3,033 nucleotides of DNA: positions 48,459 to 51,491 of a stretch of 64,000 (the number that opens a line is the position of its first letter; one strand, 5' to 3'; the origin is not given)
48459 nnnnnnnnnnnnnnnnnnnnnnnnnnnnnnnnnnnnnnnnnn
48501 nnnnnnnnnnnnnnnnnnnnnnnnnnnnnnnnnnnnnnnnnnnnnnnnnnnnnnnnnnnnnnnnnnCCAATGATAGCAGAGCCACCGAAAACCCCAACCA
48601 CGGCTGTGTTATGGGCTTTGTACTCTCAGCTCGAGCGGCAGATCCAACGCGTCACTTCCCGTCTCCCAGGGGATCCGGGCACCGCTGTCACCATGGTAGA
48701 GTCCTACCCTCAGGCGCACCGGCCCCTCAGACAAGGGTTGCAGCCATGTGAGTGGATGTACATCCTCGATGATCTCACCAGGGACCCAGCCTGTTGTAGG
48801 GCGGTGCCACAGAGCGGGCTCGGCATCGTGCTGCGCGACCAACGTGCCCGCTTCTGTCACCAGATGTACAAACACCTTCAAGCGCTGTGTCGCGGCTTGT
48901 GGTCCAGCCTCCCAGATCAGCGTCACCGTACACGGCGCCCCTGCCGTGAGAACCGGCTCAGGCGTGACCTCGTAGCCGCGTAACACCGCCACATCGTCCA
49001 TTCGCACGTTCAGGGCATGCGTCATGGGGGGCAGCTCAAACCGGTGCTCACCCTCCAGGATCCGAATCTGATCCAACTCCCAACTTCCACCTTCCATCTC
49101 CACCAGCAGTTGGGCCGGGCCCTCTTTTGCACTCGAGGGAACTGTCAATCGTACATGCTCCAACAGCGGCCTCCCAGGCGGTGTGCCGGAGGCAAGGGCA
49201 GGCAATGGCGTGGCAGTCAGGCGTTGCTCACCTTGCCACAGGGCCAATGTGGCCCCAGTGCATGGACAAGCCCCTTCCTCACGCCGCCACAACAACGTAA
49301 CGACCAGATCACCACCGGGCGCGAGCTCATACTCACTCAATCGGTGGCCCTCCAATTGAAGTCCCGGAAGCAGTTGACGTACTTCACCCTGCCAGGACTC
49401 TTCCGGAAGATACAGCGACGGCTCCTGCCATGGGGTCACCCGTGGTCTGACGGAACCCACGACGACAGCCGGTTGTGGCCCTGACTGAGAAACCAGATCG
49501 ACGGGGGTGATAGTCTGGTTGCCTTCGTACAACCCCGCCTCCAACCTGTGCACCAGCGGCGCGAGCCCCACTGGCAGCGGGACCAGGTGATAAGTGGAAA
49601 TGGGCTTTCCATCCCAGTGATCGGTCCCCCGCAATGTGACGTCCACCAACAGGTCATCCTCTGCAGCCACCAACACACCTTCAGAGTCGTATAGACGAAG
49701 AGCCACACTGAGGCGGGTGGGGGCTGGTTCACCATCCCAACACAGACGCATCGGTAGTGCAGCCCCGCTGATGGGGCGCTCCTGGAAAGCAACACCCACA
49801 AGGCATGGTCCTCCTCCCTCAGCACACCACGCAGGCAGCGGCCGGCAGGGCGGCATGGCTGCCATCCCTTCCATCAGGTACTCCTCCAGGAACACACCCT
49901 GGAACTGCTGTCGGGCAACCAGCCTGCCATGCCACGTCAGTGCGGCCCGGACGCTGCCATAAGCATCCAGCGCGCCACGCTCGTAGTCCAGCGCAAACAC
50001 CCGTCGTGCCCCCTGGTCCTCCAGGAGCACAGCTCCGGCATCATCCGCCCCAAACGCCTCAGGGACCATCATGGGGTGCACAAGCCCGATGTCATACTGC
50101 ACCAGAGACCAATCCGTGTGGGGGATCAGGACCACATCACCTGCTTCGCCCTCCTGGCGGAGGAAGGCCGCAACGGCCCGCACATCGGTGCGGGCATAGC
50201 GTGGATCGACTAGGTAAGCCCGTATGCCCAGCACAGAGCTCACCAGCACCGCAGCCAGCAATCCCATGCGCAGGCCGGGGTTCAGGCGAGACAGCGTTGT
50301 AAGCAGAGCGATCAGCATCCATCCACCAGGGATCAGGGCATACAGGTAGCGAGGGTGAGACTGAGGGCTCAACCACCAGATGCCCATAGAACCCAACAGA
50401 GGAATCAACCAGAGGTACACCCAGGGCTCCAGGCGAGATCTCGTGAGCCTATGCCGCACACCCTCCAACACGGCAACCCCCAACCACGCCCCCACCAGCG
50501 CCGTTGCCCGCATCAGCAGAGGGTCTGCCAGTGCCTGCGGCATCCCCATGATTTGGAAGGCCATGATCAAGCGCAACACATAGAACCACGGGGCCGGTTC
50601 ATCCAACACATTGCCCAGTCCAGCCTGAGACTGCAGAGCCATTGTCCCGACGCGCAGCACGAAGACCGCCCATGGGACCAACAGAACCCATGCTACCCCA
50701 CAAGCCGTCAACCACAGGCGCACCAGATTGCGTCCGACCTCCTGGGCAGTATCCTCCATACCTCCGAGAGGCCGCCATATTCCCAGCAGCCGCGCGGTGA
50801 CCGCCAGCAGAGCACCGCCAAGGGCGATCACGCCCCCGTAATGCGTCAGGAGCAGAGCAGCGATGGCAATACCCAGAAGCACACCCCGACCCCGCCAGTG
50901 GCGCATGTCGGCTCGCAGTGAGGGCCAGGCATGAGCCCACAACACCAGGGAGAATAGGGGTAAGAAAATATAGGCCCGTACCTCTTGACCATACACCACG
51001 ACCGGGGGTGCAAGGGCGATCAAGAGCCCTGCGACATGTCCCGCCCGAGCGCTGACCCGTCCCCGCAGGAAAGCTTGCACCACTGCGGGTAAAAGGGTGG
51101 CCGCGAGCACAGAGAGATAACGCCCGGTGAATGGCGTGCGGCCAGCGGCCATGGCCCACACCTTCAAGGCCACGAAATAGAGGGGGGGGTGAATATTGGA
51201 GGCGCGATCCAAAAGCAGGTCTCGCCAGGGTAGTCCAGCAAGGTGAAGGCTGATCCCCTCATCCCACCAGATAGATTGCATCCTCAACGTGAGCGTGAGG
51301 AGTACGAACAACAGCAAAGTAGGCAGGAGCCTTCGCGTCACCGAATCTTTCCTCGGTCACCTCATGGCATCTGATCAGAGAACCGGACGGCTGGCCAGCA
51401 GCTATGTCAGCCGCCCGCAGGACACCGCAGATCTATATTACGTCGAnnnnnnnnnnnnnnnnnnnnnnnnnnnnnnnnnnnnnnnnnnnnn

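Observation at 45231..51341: Operon-like pair of giant GT-C membrane proteins, one fused to an NHL beta-propeller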

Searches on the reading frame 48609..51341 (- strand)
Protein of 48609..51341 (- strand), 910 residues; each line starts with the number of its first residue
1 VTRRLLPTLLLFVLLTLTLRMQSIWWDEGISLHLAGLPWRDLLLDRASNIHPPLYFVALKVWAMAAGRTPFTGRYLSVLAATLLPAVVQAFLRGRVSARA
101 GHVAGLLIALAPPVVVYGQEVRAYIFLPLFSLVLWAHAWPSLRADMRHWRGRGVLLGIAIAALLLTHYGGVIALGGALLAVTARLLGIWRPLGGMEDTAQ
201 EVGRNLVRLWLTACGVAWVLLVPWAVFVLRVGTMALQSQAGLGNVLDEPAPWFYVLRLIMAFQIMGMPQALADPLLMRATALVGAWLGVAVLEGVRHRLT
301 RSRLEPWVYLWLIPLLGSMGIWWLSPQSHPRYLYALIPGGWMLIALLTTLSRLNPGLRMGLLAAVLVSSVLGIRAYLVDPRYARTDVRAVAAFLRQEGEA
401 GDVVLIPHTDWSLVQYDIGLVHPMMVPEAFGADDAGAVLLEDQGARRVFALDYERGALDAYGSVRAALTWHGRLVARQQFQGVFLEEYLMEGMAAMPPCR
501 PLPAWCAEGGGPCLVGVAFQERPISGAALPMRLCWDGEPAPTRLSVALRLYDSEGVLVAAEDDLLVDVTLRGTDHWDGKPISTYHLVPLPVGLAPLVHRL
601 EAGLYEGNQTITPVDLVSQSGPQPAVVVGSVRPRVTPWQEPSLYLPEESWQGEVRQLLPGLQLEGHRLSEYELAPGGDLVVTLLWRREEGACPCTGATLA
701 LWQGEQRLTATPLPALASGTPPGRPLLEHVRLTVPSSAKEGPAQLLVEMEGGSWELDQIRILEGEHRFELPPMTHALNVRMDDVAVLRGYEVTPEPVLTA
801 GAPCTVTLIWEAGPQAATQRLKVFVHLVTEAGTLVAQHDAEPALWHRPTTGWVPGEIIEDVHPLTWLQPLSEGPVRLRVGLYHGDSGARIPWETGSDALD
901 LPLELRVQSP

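Call 3: search_protein_families(library=pfam, proteins=[window:48609-51341:-], max_evalue=0.1)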
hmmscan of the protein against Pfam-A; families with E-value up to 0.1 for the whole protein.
window:48609-51341:- (910 aa): 0 families

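Call 4: search_protein_families(library=ncbifam, proteins=[window:48609-51341:-], max_evalue=0.1)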
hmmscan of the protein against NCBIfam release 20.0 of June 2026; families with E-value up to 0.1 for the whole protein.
window:48609-51341:- (910 aa): 1 family
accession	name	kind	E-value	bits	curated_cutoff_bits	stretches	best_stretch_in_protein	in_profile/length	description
TIGR03663.1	TIGR03663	subfamily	0.004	16.2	126.25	1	50-139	50-138/435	flippase activity-associated protein Agl23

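Call 9: find_homologous_proteins(query=window:48609-51341:-)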
Query window:48609-51341:- (910 aa): 239 proteins with E <= 0.001 among 8000 candidates; the best 120 are listed.
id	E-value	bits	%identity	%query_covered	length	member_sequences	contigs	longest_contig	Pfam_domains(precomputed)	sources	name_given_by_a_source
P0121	0.0e+0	2026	99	100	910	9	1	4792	-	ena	-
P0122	0.0e+0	1844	90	98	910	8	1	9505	-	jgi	-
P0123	0.0e+0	1417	70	98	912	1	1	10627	-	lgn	-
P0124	1.2e-231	790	48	100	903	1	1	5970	-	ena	-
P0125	1.8e-222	759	46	100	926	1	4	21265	PF13231.13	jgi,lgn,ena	-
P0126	3.8e-222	758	45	98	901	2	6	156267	-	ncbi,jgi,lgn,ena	-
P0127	1.2e-221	757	47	100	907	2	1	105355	-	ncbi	ncbi:MAG: glycosyltransferase family 39 protein [Anaerolineae bacterium]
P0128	9.8e-221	754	45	100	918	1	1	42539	-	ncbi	-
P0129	1.0e-218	747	44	99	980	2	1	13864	PF13231.13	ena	-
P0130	1.5e-216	740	44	100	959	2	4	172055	PF13231.13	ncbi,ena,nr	ncbi:MAG TPA: glycosyltransferase family 39 protein [Anaerolineae bacterium]|nr:glycosyltransferase 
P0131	2.6e-216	739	44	100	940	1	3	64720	PF13231.13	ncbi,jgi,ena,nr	ncbi:MAG TPA: glycosyltransferase family 39 protein [Anaerolineae bacterium]|nr:glycosyltransferase 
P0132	1.1e-215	737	45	99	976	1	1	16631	PF13231.13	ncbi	-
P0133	2.3e-215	736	44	83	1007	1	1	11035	-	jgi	-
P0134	2.8e-214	732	44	100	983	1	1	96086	PF13231.13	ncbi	-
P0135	4.5e-211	722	44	100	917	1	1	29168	PF13231.13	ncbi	-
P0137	6.4e-210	718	44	99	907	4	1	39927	PF13231.13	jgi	jgi:hypothetical protein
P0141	5.2e-208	712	43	100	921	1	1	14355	PF13231.13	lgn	-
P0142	6.2e-208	711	44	100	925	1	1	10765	PF13231.13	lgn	-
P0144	8.4e-207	708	45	100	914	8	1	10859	PF13231.13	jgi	jgi:hypothetical protein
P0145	9.9e-206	704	45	97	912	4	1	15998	PF13231.13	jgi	-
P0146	1.1e-204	700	43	97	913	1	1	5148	PF13231.13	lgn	-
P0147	1.7e-204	700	45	99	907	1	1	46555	PF13231.13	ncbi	-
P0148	6.0e-204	698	43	100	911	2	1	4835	PF13231.13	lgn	-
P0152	2.3e-202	693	42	99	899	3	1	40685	PF13231.13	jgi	jgi:mannosyltransferase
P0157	1.7e-196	673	43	100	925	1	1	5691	PF13231.13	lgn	-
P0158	4.3e-196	672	43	96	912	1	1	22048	PF13231.13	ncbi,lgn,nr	ncbi:MAG: glycosyltransferase family 39 protein [Anaerolineae bacterium]|nr:glycosyltransferase fami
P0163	1.7e-191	657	41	99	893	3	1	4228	PF13231.13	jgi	jgi:hypothetical protein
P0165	4.0e-189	649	42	99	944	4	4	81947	PF13231.13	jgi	-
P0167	2.6e-187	643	40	99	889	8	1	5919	PF13231.13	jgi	jgi:hypothetical protein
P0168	5.6e-183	629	38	99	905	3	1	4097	PF13231.13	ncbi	-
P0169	1.9e-182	627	44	89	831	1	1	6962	PF13231.13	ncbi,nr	ncbi:MAG: glycosyltransferase family 39 protein, partial [Anaerolineae bacterium]|nr:glycosyltransfe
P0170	4.8e-176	606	43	88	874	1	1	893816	PF13231.13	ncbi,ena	-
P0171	2.5e-175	603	37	99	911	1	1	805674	PF13231.13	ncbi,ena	-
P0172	2.8e-163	563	36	97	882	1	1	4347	PF13231.13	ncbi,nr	ncbi:MAG: glycosyltransferase family 39 protein [Anaerolineae bacterium]|nr:glycosyltransferase fami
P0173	2.6e-142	494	48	62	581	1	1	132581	PF13231.13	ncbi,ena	-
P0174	3.7e-135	470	48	62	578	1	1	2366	PF13231.13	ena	-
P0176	7.8e-121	423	36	98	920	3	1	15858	PF13231.13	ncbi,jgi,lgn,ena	-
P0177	1.2e-119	419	35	99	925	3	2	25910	PF13231.13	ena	-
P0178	1.2e-107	379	34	99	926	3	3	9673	PF13231.13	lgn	-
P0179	3.8e-107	378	34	97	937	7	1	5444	PF13231.13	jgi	jgi:hypothetical protein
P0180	6.3e-105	370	35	98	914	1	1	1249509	PF13231.13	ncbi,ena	-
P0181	6.9e-105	370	35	99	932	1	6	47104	PF13231.13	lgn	-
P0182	1.3e-104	369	47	12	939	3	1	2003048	PF13231.13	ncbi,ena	-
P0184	4.8e-104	367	31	97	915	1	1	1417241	PF13231.13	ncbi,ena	-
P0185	7.4e-104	367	34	98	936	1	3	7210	PF13231.13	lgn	-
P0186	2.5e-103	365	31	97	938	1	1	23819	PF13231.13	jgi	jgi:4-amino-4-deoxy-L-arabinose transferase-like glycosyltransferase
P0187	7.3e-103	364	31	98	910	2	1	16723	PF13231.13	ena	-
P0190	1.6e-101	359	32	97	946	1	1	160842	PF13231.13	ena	-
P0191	1.9e-101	359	34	99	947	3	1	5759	PF13231.13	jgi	jgi:mannosyltransferase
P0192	3.6e-101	358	42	53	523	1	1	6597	PF13231.13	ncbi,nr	ncbi:MAG: glycosyltransferase family 39 protein, partial [Anaerolineae bacterium]|nr:glycosyltransfe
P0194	1.7e-100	356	31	99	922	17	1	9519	PF13231.13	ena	-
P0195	2.3e-98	349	31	99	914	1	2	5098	PF13231.13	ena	-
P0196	7.2e-98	347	33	99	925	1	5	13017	PF13231.13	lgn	-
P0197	2.3e-97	345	33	100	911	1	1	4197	PF13231.13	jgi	jgi:4-amino-4-deoxy-L-arabinose transferase-like glycosyltransferase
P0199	5.3e-97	344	29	99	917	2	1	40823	PF13231.13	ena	-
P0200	5.3e-97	344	32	97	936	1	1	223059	PF13231.13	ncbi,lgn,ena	-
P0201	9.1e-97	343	31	98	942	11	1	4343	PF13231.13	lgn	-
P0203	3.7e-96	341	32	98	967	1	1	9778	PF13231.13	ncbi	ncbi:MAG TPA: glycosyltransferase family 39 protein [Anaerolineae bacterium]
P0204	4.3e-96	341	33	99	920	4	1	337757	PF13231.13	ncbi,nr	ncbi:MAG: glycosyltransferase family 39 protein [Ardenticatenaceae bacterium]|nr:glycosyltransferase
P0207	4.5e-95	338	33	99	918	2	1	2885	PF13231.13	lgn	-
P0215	4.5e-91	324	31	99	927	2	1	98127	PF13231.13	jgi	jgi:hypothetical protein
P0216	7.1e-91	324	32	98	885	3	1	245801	PF13231.13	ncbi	-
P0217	1.2e-90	323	32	97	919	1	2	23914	PF13231.13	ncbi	-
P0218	1.4e-90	323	33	99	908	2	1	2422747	PF13231.13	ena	-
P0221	2.4e-90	322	33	98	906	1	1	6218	PF13231.13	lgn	-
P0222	2.7e-90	322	31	99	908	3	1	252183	PF13231.13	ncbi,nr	ncbi:MAG: glycosyltransferase family 39 protein [Ardenticatenaceae bacterium]|nr:glycosyltransferase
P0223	2.7e-90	322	32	98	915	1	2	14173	PF13231.13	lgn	-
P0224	3.1e-90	322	29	98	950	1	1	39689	PF13231.13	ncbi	-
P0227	1.2e-89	320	31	100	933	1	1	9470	PF13231.13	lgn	-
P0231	7.7e-89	317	32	99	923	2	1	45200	PF13231.13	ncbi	-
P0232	9.8e-89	317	32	98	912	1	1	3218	PF13231.13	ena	-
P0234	1.1e-88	317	32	98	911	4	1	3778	PF13231.13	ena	-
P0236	5.8e-87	311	30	97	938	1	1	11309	PF13231.13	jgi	jgi:uncharacterized membrane protein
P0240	2.1e-86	309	31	98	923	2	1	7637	PF13231.13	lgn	-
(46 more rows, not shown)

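Call 26: search_solved_structures(query=A2, max_evalue=0.01)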
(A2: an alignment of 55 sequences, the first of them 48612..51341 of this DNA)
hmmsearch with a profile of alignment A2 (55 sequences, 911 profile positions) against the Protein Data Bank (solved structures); distinct sequences matched with E-value up to 0.01: 0.

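Call 38: predict_structure(alignment_id=A2)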
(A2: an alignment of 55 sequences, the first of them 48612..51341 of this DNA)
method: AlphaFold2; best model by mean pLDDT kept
length: 910 residues; sequences in the alignment: 55
mean_pLDDT: 89.6   pTM: 0.81
mean pLDDT of the five models: 89.6, 89.6, 88.5, 88.2, 87.6
residues with pLDDT >= 90: 578; 70-90: 291; 50-70: 39; < 50: 2
segments of 3 or more residues with pLDDT < 50: none
pLDDT, mean of each block of 10 residues (from residue 1): 85 92 87 96 92 95 95 94 95 92 96 92 90 88 82 94 92 88 82 68 88 96 94 73 59 87 92 96 96 87 85 81 74 82 96 94 97 91 86 96 93 95 87 59 79 90 93 95 94 89 93 96 97 95 95 92 91 91 96 95 84 87 91 94 90 88 93 89 91 84 95 88 93 89 94 92 82 93 94 91 93 89 94 91 81 90 89 94 86 93 90
secondary structure, 60 per line:
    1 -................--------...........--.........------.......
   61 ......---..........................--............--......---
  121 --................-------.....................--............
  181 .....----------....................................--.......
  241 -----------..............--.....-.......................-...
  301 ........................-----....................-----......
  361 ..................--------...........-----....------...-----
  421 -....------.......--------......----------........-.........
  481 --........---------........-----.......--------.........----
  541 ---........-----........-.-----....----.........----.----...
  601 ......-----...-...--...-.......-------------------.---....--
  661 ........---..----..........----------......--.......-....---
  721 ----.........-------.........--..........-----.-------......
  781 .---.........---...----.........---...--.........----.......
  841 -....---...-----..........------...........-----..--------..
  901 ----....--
elements in order (helices of 4 or more, strands of 3 or more residues): H2-17 H26-36 H39-47 H54-66 H70-95 H98-109 H112-117 H123-138 H146-166 H169-185 H196-231 H234-240 H252-265 H268-272 H274-296 H298-324 H330-349 H355-378 H387-397 E403-406 E422-425 H432-438 E447-452 H463-470 E472-480 E483-490 E500-507 E513-519 E528-536 E544-551 E557-564 E580-588 E598-606 E612-614 E616-618 E621-623 E625-631 E655-658 E661-668 E678-687 E698-703 E706-712 H714-717 E725-733 E741-749 E752-761 E775-781 E785-793 E797-799 E804-812 E821-829 E834-840 H842-845 E857-866 E873-883 E905-908

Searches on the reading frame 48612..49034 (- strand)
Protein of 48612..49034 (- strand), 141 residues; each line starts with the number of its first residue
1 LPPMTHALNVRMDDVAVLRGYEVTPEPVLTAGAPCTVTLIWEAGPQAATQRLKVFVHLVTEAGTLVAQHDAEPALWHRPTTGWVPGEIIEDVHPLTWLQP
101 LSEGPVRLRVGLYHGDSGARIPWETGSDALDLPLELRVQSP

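Call 82: search_protein_representatives(protein=window:48612-49034:-)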
Query: 141 residues. Proteins with E-value up to 0.001 (for the whole library): 11657; up to 1e-10: 3692; up to 1e-30: 18. The best 150 are listed.
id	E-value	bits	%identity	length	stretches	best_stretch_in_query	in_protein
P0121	8.8e-90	314.7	75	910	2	1-141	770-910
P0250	4.5e-37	143.6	39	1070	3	8-124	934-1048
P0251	1.5e-36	141.9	38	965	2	3-133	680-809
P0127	4.8e-35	137.0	53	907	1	2-136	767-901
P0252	9.8e-35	136.0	32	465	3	1-138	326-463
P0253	1.1e-34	135.9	55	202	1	2-139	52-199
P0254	2.4e-34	134.8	49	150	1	2-137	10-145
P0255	9.3e-34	132.9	41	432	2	1-138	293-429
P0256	1.5e-33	132.2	39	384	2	6-138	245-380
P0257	1.6e-33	132.1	36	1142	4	6-138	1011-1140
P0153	1.8e-33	131.9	43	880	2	2-141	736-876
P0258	2.8e-33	131.3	37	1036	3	26-125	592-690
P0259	3.3e-33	131.1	44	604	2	1-138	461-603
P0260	1.8e-32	128.7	36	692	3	2-136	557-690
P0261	3.1e-32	127.9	55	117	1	29-138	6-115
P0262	6.6e-32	126.9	34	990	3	8-128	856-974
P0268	7.3e-30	120.2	33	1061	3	2-123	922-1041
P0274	5.3e-29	117.4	41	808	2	26-130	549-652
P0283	3.5e-28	114.8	30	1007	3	6-115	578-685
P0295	4.7e-27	111.1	33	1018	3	11-132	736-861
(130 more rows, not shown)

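Call 84: search_protein_families(library=pfam, proteins=[P0250, P0251, P0257, P0258, P0262, P0268, P0274, P0283, P0295], max_evalue=0.001)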
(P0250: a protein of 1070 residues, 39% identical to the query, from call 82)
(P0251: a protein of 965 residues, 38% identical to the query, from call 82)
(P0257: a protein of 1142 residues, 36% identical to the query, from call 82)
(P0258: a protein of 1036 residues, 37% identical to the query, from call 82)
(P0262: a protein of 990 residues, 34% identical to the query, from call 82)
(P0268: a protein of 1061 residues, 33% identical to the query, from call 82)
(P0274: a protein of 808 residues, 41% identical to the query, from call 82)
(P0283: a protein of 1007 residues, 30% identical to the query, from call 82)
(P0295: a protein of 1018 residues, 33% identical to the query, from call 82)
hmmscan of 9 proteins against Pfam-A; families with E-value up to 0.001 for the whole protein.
P0250 (1070 aa): 1 family
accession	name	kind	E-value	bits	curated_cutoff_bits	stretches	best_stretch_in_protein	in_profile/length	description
PF10131.15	PTPS_related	-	6.8e-07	28.6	26.4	1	75-400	1-298/621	6-pyruvoyl-tetrahydropterin synthase related domain; membrane protein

P0251 (965 aa): 2 families
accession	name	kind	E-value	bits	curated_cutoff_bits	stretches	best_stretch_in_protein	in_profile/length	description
PF13231.12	PMT_2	-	7.2e-08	33.2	26.1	1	46-138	2-94/160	Dolichyl-phosphate-mannose-protein mannosyltransferase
PF02516.20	STT3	-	0.00042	20.4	24.5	1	63-111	94-139/405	Oligosaccharyl transferase STT3, N-terminal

P0257 (1142 aa): 3 families
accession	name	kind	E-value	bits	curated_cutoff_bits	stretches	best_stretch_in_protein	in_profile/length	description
PF10131.15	PTPS_related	-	7.7e-13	48.2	26.4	1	36-332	1-275/621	6-pyruvoyl-tetrahydropterin synthase related domain; membrane protein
PF09586.16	YfhO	-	5.2e-07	28.9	28.5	0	463-508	779-823/835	Bacterial membrane protein YfhO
PF13231.12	PMT_2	-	3.4e-05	24.5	26.1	1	40-204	3-160/160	Dolichyl-phosphate-mannose-protein mannosyltransferase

P0258 (1036 aa): 2 families
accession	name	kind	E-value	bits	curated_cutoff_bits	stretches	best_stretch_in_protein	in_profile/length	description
PF11028.14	TMEM260-like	-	1.8e-32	113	24.2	1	44-214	1-169/179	Protein O-mannosyl-transferase TMEM260-like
PF13231.12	PMT_2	-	6.1e-05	23.7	26.1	1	64-154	4-92/160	Dolichyl-phosphate-mannose-protein mannosyltransferase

P0262 (990 aa): 1 family
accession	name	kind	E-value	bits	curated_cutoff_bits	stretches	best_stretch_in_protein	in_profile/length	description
PF11028.14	TMEM260-like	-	8.2e-30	104.3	24.2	1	48-199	1-172/179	Protein O-mannosyl-transferase TMEM260-like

P0268 (1061 aa): 1 family
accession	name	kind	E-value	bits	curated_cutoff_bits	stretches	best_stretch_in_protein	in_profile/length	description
PF13231.12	PMT_2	-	1.3e-08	35.7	26.1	1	88-233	2-132/160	Dolichyl-phosphate-mannose-protein mannosyltransferase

P0274 (808 aa): 1 family
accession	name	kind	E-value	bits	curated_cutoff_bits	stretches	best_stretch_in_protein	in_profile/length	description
PF13231.12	PMT_2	-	1.5e-07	32.2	26.1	1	76-220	3-143/160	Dolichyl-phosphate-mannose-protein mannosyltransferase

P0283 (1007 aa): 2 families
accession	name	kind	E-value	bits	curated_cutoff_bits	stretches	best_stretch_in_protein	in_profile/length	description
PF13231.12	PMT_2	-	2.1e-16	61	26.1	1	117-215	24-122/160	Dolichyl-phosphate-mannose-protein mannosyltransferase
PF02366.24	PMT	-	1.2e-15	58.2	22.7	1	116-229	84-202/245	Dolichyl-phosphate-mannose-protein mannosyltransferase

P0295 (1018 aa): 2 families
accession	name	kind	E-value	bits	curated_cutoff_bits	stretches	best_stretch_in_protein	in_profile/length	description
PF11028.14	TMEM260-like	-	5.7e-27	95.1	24.2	1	50-216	1-171/179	Protein O-mannosyl-transferase TMEM260-like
PF13231.12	PMT_2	-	0.00011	22.9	26.1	1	65-160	2-92/160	Dolichyl-phosphate-mannose-protein mannosyltransferase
